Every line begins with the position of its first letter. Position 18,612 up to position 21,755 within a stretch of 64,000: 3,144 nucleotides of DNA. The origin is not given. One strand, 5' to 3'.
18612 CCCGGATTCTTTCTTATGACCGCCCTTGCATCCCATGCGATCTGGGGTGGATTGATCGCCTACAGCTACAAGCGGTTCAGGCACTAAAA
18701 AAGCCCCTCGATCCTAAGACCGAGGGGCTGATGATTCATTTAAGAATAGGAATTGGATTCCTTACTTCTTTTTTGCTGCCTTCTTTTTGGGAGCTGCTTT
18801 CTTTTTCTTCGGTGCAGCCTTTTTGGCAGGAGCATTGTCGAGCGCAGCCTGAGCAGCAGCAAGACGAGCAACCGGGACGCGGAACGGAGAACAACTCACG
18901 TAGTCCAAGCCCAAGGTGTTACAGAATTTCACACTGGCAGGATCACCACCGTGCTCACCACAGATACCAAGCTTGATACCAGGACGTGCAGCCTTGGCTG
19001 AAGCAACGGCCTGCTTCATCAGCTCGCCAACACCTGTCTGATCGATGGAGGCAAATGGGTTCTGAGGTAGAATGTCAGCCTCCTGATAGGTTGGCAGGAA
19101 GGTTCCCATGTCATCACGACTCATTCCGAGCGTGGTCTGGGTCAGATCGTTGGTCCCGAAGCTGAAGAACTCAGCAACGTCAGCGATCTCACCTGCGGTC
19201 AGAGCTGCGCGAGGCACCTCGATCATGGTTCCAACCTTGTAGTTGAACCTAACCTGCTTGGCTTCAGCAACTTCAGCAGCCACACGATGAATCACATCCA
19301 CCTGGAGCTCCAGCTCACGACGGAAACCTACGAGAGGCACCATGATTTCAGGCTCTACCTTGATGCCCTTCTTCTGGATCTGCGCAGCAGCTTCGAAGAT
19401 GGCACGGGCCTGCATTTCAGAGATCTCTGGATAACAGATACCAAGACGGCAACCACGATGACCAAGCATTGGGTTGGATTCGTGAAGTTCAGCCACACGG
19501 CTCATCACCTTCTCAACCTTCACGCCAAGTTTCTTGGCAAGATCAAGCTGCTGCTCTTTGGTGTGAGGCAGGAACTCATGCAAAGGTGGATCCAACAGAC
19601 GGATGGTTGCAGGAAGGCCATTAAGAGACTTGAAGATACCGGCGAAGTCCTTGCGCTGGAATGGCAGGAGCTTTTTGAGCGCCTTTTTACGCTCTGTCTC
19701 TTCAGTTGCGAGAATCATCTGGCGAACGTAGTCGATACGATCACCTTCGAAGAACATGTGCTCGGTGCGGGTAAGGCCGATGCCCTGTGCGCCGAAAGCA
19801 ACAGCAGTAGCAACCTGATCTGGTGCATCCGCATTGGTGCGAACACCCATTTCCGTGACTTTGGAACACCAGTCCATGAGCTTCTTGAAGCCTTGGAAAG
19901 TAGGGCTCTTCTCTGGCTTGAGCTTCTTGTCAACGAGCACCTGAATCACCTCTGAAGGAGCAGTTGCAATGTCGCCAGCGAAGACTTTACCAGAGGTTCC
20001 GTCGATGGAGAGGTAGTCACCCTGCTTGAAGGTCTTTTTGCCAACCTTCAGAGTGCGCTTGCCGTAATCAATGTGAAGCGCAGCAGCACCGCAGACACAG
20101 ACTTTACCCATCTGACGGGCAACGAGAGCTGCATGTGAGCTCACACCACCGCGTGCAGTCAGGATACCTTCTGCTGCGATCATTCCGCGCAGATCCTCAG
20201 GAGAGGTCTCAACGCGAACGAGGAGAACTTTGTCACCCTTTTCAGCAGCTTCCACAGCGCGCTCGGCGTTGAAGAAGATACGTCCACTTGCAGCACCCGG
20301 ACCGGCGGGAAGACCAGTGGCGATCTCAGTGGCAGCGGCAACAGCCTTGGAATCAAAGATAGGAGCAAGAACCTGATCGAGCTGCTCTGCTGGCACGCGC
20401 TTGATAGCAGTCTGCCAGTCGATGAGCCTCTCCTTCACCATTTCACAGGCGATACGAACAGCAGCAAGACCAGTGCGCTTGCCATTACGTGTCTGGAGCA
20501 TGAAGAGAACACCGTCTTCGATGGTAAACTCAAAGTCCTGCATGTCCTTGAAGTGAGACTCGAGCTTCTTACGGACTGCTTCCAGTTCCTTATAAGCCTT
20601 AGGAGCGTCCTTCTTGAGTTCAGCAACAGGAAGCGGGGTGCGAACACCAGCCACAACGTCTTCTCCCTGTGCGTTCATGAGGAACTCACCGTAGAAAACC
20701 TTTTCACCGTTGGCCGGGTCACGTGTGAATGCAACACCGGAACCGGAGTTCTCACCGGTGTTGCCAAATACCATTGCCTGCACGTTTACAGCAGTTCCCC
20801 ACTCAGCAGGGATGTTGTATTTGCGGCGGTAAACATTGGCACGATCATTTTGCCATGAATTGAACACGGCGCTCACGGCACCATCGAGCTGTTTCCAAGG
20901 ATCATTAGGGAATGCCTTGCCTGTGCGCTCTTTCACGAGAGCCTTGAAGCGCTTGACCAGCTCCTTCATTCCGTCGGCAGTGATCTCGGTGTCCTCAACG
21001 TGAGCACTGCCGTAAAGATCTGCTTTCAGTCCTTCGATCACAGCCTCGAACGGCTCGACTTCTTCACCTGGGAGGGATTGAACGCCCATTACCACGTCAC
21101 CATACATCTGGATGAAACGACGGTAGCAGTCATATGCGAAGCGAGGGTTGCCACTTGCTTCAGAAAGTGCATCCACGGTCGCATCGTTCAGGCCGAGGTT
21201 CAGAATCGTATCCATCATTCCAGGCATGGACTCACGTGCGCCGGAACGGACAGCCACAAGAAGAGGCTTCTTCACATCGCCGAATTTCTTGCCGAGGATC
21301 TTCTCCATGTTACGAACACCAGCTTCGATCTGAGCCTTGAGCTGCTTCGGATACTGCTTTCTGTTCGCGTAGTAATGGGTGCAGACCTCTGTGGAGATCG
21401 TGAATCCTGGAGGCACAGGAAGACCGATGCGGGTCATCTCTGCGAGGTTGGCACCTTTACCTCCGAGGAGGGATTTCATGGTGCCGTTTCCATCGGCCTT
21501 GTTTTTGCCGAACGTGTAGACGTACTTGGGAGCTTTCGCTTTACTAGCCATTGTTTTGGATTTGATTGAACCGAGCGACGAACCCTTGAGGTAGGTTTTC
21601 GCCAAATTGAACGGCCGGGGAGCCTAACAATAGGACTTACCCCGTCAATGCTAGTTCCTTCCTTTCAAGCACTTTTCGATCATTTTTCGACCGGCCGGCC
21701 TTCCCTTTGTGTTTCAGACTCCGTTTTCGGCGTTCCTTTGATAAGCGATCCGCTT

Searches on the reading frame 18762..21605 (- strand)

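Call 57: search_protein_families(library=pfam, proteins=[window:18762-21605:-], max_evalue=0.001)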
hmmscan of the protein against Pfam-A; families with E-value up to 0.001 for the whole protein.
window:18762-21605:- (947 aa): 3 families
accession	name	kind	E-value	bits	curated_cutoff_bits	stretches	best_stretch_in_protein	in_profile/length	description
PF02896.24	PEP-utilizers_C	-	6.9e-78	262.2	22.8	1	573-920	7-291/293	PEP-utilising enzyme, PEP-binding domain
PF01326.24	PPDK_N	-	3.9e-54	184.6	27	3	87-324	75-217/328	Pyruvate phosphate dikinase, AMP/ATP-binding domain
PF00391.29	PEP-utilizers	-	4.6e-19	68.2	23.1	1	459-539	4-72/72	PEP-utilising enzyme, mobile domain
